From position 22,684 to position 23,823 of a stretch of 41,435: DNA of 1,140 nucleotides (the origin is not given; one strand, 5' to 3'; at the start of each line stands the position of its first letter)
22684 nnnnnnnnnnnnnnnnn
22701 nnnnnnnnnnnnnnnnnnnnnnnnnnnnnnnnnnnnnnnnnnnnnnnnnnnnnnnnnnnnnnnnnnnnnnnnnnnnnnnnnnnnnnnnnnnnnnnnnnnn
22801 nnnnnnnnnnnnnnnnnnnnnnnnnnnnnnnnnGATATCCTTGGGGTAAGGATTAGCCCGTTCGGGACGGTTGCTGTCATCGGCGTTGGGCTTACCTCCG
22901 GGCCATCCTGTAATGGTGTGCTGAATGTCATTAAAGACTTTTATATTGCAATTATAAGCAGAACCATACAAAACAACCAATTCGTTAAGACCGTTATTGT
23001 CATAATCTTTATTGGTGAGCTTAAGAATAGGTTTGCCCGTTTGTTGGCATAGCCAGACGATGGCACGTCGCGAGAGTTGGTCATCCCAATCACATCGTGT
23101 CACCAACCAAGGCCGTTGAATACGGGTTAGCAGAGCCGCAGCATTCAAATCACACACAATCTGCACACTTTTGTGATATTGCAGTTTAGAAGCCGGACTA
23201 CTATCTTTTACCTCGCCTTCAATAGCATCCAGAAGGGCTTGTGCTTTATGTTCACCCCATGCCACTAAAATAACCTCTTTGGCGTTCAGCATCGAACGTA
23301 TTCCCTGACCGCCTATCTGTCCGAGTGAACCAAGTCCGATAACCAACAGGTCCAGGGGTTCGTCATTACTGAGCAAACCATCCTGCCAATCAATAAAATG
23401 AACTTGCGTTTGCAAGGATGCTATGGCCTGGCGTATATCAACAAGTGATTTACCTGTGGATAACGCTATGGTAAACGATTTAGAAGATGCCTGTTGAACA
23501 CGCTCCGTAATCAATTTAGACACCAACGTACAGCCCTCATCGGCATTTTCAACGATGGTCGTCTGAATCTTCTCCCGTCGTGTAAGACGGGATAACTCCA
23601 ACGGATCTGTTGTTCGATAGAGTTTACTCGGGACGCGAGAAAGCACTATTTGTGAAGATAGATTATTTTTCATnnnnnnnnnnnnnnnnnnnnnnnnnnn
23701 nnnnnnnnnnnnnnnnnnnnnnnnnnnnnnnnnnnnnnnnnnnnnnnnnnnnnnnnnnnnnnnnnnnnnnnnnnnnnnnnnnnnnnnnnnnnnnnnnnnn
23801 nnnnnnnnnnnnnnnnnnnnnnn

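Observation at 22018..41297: A 19-kb SusC/SusD operon with no recognisable classical GH: candidate locus for a phosphodiester-linked glycopolymer, or nucleic acid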

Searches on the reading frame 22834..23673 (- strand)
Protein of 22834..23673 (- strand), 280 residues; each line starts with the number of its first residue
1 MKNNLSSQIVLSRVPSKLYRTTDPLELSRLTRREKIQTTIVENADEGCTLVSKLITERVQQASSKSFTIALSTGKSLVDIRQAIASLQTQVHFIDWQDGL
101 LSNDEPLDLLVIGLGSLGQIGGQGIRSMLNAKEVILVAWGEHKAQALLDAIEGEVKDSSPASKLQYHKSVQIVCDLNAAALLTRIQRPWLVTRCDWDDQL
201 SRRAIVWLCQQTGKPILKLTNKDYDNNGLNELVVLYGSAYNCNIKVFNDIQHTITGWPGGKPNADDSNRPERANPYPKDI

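Call 57: search_protein_families(library=pfam, proteins=[window:22834-23673:-], max_evalue=5)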
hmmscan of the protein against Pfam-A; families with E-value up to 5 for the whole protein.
seq(280 aa): 3 families
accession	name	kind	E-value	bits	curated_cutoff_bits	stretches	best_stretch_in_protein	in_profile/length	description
PF01182.26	Glucosamine_iso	-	5.5e-05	23.6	27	2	128-167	180-219/225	Glucosamine-6-phosphate isomerases/6-phosphogluconolactonase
PF04198.19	Sugar-bind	-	0.043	13.4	27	1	126-155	212-241/257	Putative sugar-binding domain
PF08282.18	Hydrolase_3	-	0.16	12.1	20.9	1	51-94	16-59/255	haloacid dehalogenase-like hydrolase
